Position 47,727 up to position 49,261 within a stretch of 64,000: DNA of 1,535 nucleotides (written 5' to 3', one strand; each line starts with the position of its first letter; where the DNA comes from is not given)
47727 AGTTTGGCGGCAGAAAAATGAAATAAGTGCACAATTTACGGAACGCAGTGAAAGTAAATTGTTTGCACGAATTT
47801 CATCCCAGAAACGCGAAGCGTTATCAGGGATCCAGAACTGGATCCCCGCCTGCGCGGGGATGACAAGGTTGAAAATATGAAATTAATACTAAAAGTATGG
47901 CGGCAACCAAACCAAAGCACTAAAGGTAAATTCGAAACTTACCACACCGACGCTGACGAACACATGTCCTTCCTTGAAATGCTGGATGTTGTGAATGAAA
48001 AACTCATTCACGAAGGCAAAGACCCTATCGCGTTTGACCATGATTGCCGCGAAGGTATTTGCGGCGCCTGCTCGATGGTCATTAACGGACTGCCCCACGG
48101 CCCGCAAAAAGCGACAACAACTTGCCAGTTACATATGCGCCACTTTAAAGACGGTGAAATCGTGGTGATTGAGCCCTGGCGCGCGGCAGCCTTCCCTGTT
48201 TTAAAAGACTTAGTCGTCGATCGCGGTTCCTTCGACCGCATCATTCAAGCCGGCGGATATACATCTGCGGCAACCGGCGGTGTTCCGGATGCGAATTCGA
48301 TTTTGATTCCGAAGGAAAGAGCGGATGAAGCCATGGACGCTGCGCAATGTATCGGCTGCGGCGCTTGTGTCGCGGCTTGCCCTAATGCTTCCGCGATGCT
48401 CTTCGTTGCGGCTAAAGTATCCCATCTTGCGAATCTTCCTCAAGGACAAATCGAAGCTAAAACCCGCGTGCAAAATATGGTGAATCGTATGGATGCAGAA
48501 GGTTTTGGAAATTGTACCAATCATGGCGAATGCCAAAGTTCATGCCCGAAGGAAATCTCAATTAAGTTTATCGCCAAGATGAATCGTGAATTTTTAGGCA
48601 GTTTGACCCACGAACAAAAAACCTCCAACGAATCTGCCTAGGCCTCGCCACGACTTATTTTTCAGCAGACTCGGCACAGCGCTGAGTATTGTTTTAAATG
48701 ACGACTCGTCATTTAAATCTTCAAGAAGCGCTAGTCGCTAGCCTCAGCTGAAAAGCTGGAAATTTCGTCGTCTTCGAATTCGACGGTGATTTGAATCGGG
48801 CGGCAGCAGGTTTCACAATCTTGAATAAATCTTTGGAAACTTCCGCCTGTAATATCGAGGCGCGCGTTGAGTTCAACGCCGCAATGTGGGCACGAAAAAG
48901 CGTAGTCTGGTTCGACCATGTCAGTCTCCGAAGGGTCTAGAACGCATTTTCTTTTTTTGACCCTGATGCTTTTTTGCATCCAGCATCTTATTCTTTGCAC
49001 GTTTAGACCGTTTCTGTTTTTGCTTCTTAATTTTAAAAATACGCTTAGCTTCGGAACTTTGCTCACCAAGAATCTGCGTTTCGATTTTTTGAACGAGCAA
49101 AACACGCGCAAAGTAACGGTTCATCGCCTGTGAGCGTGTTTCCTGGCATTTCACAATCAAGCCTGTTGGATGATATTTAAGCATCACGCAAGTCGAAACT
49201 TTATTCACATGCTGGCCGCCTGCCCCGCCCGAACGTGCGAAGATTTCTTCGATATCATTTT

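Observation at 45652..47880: Family-1 palindromic elements placed precisely at the sdhC-sdhA and sdhA-sdhB junctions, with a duplicated sdhB 5' fragment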

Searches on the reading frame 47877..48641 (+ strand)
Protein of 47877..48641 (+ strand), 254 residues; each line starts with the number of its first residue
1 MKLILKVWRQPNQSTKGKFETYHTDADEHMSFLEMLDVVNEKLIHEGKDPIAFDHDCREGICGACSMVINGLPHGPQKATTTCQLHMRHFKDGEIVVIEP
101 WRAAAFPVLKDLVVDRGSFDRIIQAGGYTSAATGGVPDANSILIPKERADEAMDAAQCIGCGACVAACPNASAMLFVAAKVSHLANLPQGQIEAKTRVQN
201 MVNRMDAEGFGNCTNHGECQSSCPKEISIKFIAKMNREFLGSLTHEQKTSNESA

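Call 8: search_protein_families(library=ncbifam, proteins=[window:47877-48641:+])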
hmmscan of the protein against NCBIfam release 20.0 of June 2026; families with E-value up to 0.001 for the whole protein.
window:47877-48641:+ (254 aa): 29 families (the best 25 are shown)
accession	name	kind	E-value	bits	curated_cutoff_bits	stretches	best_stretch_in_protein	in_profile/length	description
NF005746.0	PRK07570.1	subfamily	9e-129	428.1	243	1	1-247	1-248/250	succinate dehydrogenase/fumarate reductase iron-sulfur subunit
NF006391.0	PRK08640.1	equivalog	1.2e-30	106.2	244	1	5-239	9-239/254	succinate dehydrogenase iron-sulfur subunit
TIGR00384.1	dhsB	subfamily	2.7e-28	98.9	88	1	10-229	5-214/222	succinate dehydrogenase and fumarate reductase iron-sulfur protein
NF009227.0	PRK12577.1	equivalog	6.4e-26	90.8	349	1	1-247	1-246/330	succinate dehydrogenase/fumarate reductase iron-sulfur subunit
NF009226.0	PRK12576.1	equivalog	1.3e-25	90.4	344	1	2-242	9-239/317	succinate dehydrogenase/fumarate reductase iron-sulfur subunit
NF010071.0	PRK13552.1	equivalog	6.8e-25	87.7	264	1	6-238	8-234/241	fumarate reductase iron-sulfur subunit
NF004898.0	PRK06259.1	equivalog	1.5e-24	86.5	385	1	12-230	11-205/488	fumarate reductase (CoM/CoB) subunit TfrB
NF004616.0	PRK05950.1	subfamily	2.4e-24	85.8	228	1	3-238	6-232/238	succinate dehydrogenase iron-sulfur subunit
NF009051.0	PRK12385.1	equivalog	1.4e-22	80.4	333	1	10-228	15-220/244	succinate dehydrogenase/fumarate reductase iron-sulfur subunit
NF009052.0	PRK12386.1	equivalog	2.9e-17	62.5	256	1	4-229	6-219/255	succinate dehydrogenase/fumarate reductase iron-sulfur subunit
NF009225.0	PRK12575.1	subfamily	6.2e-13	48.8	443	1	4-226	6-216/235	succinate dehydrogenase/fumarate reductase iron-sulfur subunit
NF042952.1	MFR_FeS_SdhB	equivalog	9.2e-13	47.9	600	1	18-229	13-220/320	8-methylmenaquinol:fumarate reductase iron-sulfur subunit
NF040612.1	F420_dehyd_FpoI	exception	2.9e-06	27.1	180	1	132-226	18-97/135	F420H2 dehydrogenase subunit FpoI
NF004545.0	PRK05888.3-1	equivalog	2.2e-05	24.2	229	1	155-227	65-122/154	NADH-quinone oxidoreductase subunit NuoI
NF006221.0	PRK08348.1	subfamily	3e-05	23.7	124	1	131-227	18-91/136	NADH-plastoquinone oxidoreductase subunit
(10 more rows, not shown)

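Call 9: find_homologous_proteins(query=window:47877-48641:+)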
Query window:47877-48641:+ (254 aa): 8000 proteins with E <= 0.001 among 8000 candidates; the best 120 are listed.
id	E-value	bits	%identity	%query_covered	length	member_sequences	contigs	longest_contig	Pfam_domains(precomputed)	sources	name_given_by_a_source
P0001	5.2e-158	542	92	99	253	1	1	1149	PF12797.13,PF00037.33,PF12838.13,PF13534.12,PF13237.12,PF13183.12,PF13187.12,PF13085.12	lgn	-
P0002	2.0e-152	524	87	99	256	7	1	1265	PF12797.13,PF00037.33,PF12838.13,PF13534.12,PF13237.12,PF13183.12,PF13187.12,PF13085.12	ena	-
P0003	5.1e-150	516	88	99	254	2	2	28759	PF14697.12,PF12797.13,PF00037.33,PF12838.13,PF13534.12,PF13237.12,PF13183.12,PF13187.12,PF13085.12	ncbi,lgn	-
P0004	1.0e-149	515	87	99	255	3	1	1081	PF12797.13,PF12837.13,PF00037.33,PF13746.12,PF12838.13,PF13534.12,PF13237.12,PF13183.12,PF13187.12,PF13085.12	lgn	-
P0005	5.2e-149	513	85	100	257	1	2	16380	PF12797.13,PF00037.33,PF12838.13,PF13534.12,PF13237.12,PF13183.12,PF13187.12,PF13085.12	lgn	-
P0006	6.6e-148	509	85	99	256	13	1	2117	PF12797.13,PF00037.33,PF12838.13,PF13534.12,PF13237.12,PF13183.12,PF13187.12,PF13085.12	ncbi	-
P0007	9.5e-145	499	85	98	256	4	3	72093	PF12797.13,PF12837.13,PF00037.33,PF12838.13,PF13534.12,PF13237.12,PF13183.12,PF13187.12,PF13085.12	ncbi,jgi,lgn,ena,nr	ncbi:MAG TPA: succinate dehydrogenase/fumarate reductase iron-sulfur subunit [Candidatus Omnitrophot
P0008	9.8e-140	482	83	97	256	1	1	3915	PF12797.13,PF12837.13,PF12838.13,PF13534.12,PF13237.12,PF13183.12,PF13187.12,PF13085.12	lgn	-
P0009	8.5e-124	430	-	-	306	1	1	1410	PF14697.12,PF12797.13,PF00037.33,PF13746.12,PF12838.13,PF13534.12,PF25160.2,PF13237.12,PF13183.12,PF13187.12,PF13085.12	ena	-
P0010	3.4e-122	425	73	95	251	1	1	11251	PF12797.13,PF00037.33,PF13746.12,PF12838.13,PF13237.12,PF13183.12,PF13187.12,PF13085.12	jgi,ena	-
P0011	3.9e-122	425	75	94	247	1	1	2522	PF12797.13,PF12837.13,PF00037.33,PF12838.13,PF13237.12,PF13183.12,PF13187.12,PF13085.12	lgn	-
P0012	9.4e-122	423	71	99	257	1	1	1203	PF12797.13,PF00037.33,PF13746.12,PF12838.13,PF13237.12,PF13183.12,PF13187.12,PF13085.12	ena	-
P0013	1.4e-121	423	76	94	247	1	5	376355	PF12797.13,PF12837.13,PF00037.33,PF12838.13,PF13237.12,PF13183.12,PF13187.12,PF13085.12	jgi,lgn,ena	-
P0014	1.4e-121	423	76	94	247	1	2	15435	PF12797.13,PF12837.13,PF00037.33,PF12838.13,PF13237.12,PF13183.12,PF13187.12,PF13085.12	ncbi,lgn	-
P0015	7.6e-121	420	75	94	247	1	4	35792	PF12797.13,PF12837.13,PF00037.33,PF12838.13,PF13237.12,PF13183.12,PF13187.12,PF13085.12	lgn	-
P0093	4.5e-116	405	94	74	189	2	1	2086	PF14697.12,PF13746.12,PF12798.13,PF12838.13,PF13534.12,PF12800.13,PF12797.13,PF00037.33,PF13237.12,PF13183.12,PF13187.12,PF13085.12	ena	-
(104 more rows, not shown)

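Call 11: find_encoding_contigs(protein=P0003, flank=5000, max_places=3)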
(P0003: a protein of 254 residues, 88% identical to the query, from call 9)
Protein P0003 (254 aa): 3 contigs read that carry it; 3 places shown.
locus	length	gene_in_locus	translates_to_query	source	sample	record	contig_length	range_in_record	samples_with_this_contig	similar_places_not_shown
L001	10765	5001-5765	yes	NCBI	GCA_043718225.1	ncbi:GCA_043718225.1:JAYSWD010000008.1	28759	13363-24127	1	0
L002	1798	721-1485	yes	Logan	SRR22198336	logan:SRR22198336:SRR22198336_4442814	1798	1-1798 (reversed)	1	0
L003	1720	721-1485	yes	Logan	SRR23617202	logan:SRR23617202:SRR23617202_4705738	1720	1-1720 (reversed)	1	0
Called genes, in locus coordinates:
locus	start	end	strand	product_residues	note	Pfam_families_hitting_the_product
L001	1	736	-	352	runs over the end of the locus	PF01370:Epimerase, PF02719:Polysacc_synt_2 (weak), PF01073:3Beta_HSD, PF16363:GDP_Man_Dehyd, PF07993:NAD_binding_4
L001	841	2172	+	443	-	PF09594:GT87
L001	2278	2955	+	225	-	-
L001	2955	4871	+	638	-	PF00890:FAD_binding_2, PF01266:DAO, PF03486:HI0933_like (faint), PF07992:Pyr_redox_2 (faint), PF02910:Succ_DH_flav_C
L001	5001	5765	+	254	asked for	PF13085:Fer2_3, PF13187:Fer4_9 (faint), PF14697:Fer4_21 (faint), PF12797:Fer4_2 (faint), PF13237:Fer4_10, PF00037:Fer4 (weak), PF12838:Fer4_7, PF13183:Fer4_8, +1 more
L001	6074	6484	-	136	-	PF00472:RF-1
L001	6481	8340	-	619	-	PF20695:UbiD_N, PF01977:UbiD, PF20696:UbiD_C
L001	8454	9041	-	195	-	PF01625:PMSR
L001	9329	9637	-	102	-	-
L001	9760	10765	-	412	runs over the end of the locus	PF05970:PIF1, PF13245:AAA_19, PF13604:AAA_30, PF01443:Viral_helicase1 (faint)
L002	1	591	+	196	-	?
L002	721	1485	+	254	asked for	PF13085:Fer2_3, PF13187:Fer4_9 (faint), PF14697:Fer4_21 (faint), PF12797:Fer4_2 (faint), PF13237:Fer4_10, PF00037:Fer4 (weak), PF12838:Fer4_7, PF13183:Fer4_8, +1 more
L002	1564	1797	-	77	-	?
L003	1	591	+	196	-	?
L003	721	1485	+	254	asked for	PF13085:Fer2_3, PF13187:Fer4_9 (faint), PF14697:Fer4_21 (faint), PF12797:Fer4_2 (faint), PF13237:Fer4_10, PF00037:Fer4 (weak), PF12838:Fer4_7, PF13183:Fer4_8, +1 more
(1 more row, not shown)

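Call 12: find_encoding_contigs(protein=P0005, flank=5000, max_places=3)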
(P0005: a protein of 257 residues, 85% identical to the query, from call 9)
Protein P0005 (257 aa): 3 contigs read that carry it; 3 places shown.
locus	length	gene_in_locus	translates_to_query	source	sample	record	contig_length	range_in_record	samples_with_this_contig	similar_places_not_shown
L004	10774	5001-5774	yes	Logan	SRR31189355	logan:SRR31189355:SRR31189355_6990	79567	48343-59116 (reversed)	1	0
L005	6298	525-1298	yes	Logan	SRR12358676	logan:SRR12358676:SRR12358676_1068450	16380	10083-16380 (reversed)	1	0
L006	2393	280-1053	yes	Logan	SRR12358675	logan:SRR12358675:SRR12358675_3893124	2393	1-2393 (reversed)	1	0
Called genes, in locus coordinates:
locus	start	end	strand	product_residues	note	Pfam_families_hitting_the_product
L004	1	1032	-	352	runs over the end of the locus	PF01370:Epimerase, PF02719:Polysacc_synt_2 (faint), PF01073:3Beta_HSD, PF16363:GDP_Man_Dehyd, PF07993:NAD_binding_4 (weak)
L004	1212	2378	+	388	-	PF09594:GT87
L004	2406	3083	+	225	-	-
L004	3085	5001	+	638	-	PF00890:FAD_binding_2, PF01266:DAO, PF02910:Succ_DH_flav_C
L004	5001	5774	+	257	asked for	PF13085:Fer2_3, PF13187:Fer4_9 (faint), PF12797:Fer4_2 (faint), PF13534:Fer4_17 (faint), PF13237:Fer4_10, PF00037:Fer4 (weak), PF12838:Fer4_7, PF13183:Fer4_8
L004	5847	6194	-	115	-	PF00472:RF-1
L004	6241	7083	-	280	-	PF00106:adh_short, PF08659:KR, PF13561:adh_short_C2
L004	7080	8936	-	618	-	PF20695:UbiD_N, PF01977:UbiD, PF20696:UbiD_C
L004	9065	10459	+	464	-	-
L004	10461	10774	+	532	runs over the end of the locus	-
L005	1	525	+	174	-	?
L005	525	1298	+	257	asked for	PF13085:Fer2_3, PF13187:Fer4_9 (faint), PF12797:Fer4_2 (faint), PF13534:Fer4_17 (faint), PF13237:Fer4_10, PF00037:Fer4 (weak), PF12838:Fer4_7, PF13183:Fer4_8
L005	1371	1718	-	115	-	PF00472:RF-1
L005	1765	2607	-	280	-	PF00106:adh_short, PF08659:KR, PF13561:adh_short_C2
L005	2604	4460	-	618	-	PF20695:UbiD_N, PF01977:UbiD, PF20696:UbiD_C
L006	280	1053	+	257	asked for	PF13085:Fer2_3, PF13187:Fer4_9 (faint), PF12797:Fer4_2 (faint), PF13534:Fer4_17 (faint), PF13237:Fer4_10, PF00037:Fer4 (weak), PF12838:Fer4_7, PF13183:Fer4_8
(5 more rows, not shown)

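Call 13: find_encoding_contigs(protein=P0007, flank=5000, max_places=3)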
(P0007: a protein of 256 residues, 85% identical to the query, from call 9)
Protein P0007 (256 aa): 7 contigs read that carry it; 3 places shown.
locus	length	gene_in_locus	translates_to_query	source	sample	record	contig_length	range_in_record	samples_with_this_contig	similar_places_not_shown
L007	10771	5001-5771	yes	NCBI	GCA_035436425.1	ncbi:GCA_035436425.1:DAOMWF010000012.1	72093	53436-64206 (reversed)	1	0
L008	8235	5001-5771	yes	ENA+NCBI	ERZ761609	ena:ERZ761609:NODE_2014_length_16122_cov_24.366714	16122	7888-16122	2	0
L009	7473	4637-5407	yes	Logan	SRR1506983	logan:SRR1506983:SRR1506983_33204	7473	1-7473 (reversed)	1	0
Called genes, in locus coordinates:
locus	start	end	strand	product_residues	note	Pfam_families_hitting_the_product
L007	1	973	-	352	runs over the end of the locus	PF01370:Epimerase, PF02719:Polysacc_synt_2 (faint), PF01073:3Beta_HSD, PF16363:GDP_Man_Dehyd, PF07993:NAD_binding_4 (weak)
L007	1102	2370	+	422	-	PF09594:GT87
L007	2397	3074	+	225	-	-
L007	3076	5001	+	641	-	PF00890:FAD_binding_2, PF01266:DAO (weak), PF02910:Succ_DH_flav_C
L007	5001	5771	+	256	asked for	PF13085:Fer2_3, PF13534:Fer4_17 (faint), PF13187:Fer4_9 (faint), PF00037:Fer4 (weak), PF12837:Fer4_6 (weak), PF12838:Fer4_7, PF13183:Fer4_8, PF13237:Fer4_10, +1 more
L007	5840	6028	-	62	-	PF14255:Zn_ribbon_21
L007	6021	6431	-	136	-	PF00472:RF-1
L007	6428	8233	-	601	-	PF20695:UbiD_N, PF01977:UbiD, PF20696:UbiD_C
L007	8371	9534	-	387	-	PF01136:Peptidase_U32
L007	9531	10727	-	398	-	PF01136:Peptidase_U32, PF16325:Peptidase_U32_C (weak)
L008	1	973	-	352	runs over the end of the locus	PF01370:Epimerase, PF02719:Polysacc_synt_2 (faint), PF01073:3Beta_HSD, PF16363:GDP_Man_Dehyd, PF07993:NAD_binding_4 (weak)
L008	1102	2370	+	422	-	PF09594:GT87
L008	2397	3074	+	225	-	-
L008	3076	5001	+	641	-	PF00890:FAD_binding_2, PF01266:DAO (weak), PF02910:Succ_DH_flav_C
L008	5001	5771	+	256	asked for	PF13085:Fer2_3, PF13534:Fer4_17 (faint), PF13187:Fer4_9 (faint), PF00037:Fer4 (weak), PF12837:Fer4_6 (weak), PF12838:Fer4_7, PF13183:Fer4_8, PF13237:Fer4_10, +1 more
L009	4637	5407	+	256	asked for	PF13085:Fer2_3, PF13534:Fer4_17 (faint), PF13187:Fer4_9 (faint), PF00037:Fer4 (weak), PF12837:Fer4_6 (weak), PF12838:Fer4_7, PF13183:Fer4_8, PF13237:Fer4_10, +1 more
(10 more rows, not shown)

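Call 19: find_related_loci(query=window:47877-48641:+, collection=genome_contigs, flank=4000)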
Query window:47877-48641:+ (254 aa) in genome_contigs; peptide patterns used: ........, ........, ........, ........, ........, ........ (x = any residue, [..] = any of these).
600 stretches matched a pattern (row limit reached: there are more); 584 encode a relative of the query (tblastn E <= 1e-3); the best 80 are kept; 80 distinct loci.
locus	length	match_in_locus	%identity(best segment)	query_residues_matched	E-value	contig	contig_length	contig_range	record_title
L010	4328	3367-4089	71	1-240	5e-121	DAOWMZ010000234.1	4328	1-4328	MAG TPA_asm: Candidatus Zixiibacteriota bacterium isolate CSMAG_3015 CSMAG_3015_k141_568658_length_4328_cov_20.3998, who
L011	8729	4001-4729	72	1-242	6e-120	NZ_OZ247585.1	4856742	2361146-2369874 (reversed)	MAG: Reichenbachiella sp. isolate eb5c5201-2828-4ab5-bcd7-5c3e20512ac5 chromosome 1, complete sequence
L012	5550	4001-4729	69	1-242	1e-119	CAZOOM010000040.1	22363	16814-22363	MAG TPA_asm: uncultured bacterium isolate SRP257259_co1_149 genome assembly, contig: NODE_2635_length_22363_cov_4.936525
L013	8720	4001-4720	70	1-240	2e-119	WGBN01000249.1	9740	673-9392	MAG: Saprospiraceae bacterium isolate S144_25 k151_373097, whole genome shotgun sequence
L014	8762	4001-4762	67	1-253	7e-119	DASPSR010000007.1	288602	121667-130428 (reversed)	MAG TPA_asm: Nitrospirota bacterium isolate SMAG_U12256 k141_1307615, whole genome shotgun sequence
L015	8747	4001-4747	69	1-248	8e-119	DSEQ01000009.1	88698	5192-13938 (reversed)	MAG TPA_asm: Candidatus Zixiibacteriota bacterium isolate SpSt-1246 Ga0116196_1000017, whole genome shotgun sequence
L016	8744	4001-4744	71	1-246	1e-118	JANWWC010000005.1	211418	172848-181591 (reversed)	MAG: Cytophagales bacterium isolate SKYG131 NODE_5_length_211418_cov_7.885498, whole genome shotgun sequence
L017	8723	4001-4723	71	1-240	4e-118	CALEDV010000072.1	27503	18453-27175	MAG: uncultured bacterium isolate N1_Bin_METABAT__160_1 genome assembly, contig: c_000000391603, whole genome shotgun se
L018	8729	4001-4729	70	1-242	4e-118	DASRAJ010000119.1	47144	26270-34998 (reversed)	MAG TPA_asm: Chitinophagales bacterium isolate SMAG_U11115 k141_3609025, whole genome shotgun sequence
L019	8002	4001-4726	68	1-242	1e-117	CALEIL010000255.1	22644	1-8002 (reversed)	MAG TPA_asm: uncultured Bacteroidetes bacterium isolate SRR6425777_bin.19_CONCOCT_v1.1_MAG genome assembly, contig: ERZ1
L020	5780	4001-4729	68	1-242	2e-117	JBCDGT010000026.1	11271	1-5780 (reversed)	MAG: Bacteroidota bacterium isolate P01_H01_bin.139 k141_1289954_length_11271_cov_8.0000, whole genome shotgun sequence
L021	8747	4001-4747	68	1-248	2e-117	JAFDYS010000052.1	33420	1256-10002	MAG: Bacteroidetes bacterium isolate SZAS-60 BACT-AMP-14__52__length-33420, whole genome shotgun sequence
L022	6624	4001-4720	68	1-240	2e-117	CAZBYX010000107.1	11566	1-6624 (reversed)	MAG TPA_asm: uncultured Saprospiraceae bacterium isolate SRP162660_co1_321 genome assembly, contig: NODE_4195_length_115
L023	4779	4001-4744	68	1-247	5e-117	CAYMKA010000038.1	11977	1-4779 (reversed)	MAG TPA_asm: uncultured bacterium isolate SRP135725_co3_489 genome assembly, contig: NODE_6056_length_11977_cov_6.059722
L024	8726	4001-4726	68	1-242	6e-117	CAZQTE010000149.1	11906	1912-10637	MAG TPA_asm: uncultured Saprospiraceae bacterium isolate SRP268394_co1_143 genome assembly, contig: NODE_8538_length_119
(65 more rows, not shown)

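Call 20: find_encoding_contigs(protein=P0001, flank=5000, max_places=3)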
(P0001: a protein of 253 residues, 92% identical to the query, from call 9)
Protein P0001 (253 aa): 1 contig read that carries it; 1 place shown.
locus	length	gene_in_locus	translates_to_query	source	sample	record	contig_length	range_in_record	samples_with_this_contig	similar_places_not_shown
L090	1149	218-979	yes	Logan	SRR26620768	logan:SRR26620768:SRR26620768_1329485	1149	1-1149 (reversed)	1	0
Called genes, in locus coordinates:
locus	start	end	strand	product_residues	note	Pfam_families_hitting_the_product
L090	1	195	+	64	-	?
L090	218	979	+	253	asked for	PF13085:Fer2_3, PF13187:Fer4_9 (faint), PF13534:Fer4_17 (faint), PF12797:Fer4_2 (faint), PF13237:Fer4_10, PF00037:Fer4 (weak), PF12838:Fer4_7, PF13183:Fer4_8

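Call 21: find_encoding_contigs(protein=P0008, flank=5000, max_places=3)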
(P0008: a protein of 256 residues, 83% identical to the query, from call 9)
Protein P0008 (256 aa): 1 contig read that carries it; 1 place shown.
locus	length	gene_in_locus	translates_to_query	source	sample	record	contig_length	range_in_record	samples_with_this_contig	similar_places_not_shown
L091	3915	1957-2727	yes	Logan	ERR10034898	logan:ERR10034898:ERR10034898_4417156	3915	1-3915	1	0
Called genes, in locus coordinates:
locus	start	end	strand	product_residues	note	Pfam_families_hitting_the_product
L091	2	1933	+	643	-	?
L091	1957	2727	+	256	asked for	PF13085:Fer2_3, PF13187:Fer4_9 (faint), PF12797:Fer4_2 (faint), PF13534:Fer4_17 (faint), PF13237:Fer4_10, PF12837:Fer4_6 (weak), PF12838:Fer4_7, PF13183:Fer4_8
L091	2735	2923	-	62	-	PF14255:Zn_ribbon_21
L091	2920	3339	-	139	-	PF00472:RF-1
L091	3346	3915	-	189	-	?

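Call 22: find_encoding_contigs(protein=P0002, flank=5000, max_places=3)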
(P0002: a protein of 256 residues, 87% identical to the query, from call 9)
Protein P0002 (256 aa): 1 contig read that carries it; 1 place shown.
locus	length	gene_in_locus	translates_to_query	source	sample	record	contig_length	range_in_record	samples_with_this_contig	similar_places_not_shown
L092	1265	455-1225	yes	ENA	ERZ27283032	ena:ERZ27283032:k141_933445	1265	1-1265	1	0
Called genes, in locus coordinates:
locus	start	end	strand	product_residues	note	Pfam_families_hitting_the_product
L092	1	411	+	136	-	?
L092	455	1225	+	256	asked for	PF13085:Fer2_3, PF13187:Fer4_9 (faint), PF12797:Fer4_2 (faint), PF00037:Fer4 (weak), PF12838:Fer4_7, PF13183:Fer4_8, PF13237:Fer4_10, PF13534:Fer4_17 (weak)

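Call 37: find_encoding_contigs(protein=P0093, flank=5000, max_places=4)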
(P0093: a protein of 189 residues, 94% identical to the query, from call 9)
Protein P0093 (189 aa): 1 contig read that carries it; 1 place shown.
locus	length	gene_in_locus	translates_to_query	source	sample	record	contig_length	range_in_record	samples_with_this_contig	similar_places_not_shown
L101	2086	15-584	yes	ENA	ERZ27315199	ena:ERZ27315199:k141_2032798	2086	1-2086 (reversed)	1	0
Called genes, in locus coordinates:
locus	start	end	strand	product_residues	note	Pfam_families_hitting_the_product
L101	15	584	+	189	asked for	PF13085:Fer2_3 (weak), PF13187:Fer4_9 (faint), PF13746:Fer4_18 (faint), PF13534:Fer4_17 (faint), PF00037:Fer4 (weak), PF13183:Fer4_8, PF13237:Fer4_10, PF12838:Fer4_7, +4 more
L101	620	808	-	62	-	PF14255:Zn_ribbon_21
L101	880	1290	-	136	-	PF00472:RF-1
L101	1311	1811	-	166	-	PF10543:ORF6N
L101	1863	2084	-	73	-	?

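Call 38: find_encoding_contigs(protein=P0006, flank=5000, max_places=3)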
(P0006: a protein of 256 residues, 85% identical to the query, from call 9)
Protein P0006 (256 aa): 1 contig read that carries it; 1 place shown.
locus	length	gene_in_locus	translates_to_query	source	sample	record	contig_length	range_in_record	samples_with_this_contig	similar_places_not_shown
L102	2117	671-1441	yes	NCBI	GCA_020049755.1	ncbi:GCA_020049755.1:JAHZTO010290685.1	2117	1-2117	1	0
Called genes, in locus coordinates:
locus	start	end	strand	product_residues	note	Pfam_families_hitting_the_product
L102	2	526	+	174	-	?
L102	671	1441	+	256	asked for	PF13085:Fer2_3, PF13534:Fer4_17 (faint), PF13187:Fer4_9 (faint), PF12797:Fer4_2 (faint), PF00037:Fer4 (weak), PF12838:Fer4_7, PF13183:Fer4_8, PF13237:Fer4_10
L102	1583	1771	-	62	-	PF14255:Zn_ribbon_21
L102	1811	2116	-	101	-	?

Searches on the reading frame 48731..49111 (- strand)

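Call 84: search_protein_families(library=pfam, proteins=[window:48731-49111:-], max_evalue=0.01)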
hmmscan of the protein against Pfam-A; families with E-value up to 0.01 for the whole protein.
window:48731-49111:- (126 aa): 3 families
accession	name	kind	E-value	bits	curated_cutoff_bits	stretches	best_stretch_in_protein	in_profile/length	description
PF14255.11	Cys_rich_CPXG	-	7.7e-15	55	25.2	1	73-116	2-44/52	Cysteine-rich CPXCG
PF24460.1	DUF7575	-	0.0055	16.5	28.5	1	73-86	5-18/28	Domain of unknown function (DUF7575)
PF23451.1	Zn_ribbon_PaaD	-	0.008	16.2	27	0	61-105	4-48/53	PaaD zinc beta ribbon domain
